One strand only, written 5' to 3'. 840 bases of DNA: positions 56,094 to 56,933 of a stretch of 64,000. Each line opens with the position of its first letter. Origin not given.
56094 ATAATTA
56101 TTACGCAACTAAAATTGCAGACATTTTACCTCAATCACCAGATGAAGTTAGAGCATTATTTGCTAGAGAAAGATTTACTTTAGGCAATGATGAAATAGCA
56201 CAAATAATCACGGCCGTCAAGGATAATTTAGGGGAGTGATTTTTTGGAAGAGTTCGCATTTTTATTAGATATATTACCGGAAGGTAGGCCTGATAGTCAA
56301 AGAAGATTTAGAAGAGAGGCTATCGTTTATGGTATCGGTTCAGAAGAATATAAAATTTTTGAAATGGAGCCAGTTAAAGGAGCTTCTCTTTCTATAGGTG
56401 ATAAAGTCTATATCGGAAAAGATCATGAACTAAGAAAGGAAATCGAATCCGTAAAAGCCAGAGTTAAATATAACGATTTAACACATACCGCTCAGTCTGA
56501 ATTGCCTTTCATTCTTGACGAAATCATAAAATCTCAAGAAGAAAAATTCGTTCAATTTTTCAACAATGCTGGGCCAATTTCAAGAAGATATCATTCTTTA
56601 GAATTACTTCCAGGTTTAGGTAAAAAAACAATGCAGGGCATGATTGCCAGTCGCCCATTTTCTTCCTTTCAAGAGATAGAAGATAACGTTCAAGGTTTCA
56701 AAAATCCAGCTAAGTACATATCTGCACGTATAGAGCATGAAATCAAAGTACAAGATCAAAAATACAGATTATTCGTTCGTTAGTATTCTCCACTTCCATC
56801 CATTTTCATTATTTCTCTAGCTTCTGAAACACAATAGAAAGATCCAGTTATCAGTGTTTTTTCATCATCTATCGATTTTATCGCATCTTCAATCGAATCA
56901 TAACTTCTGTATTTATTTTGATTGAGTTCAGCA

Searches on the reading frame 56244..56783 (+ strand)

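Call 74: search_protein_families(library=pfam, proteins=[window:56244-56783:+], max_evalue=0.001)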
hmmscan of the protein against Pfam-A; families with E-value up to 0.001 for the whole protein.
window:56244-56783:+ (179 aa): 1 family
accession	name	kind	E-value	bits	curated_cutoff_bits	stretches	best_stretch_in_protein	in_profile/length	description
PF04919.18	DUF655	-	1.9e-55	188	22.2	1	1-179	1-181/181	Protein of unknown function (DUF655)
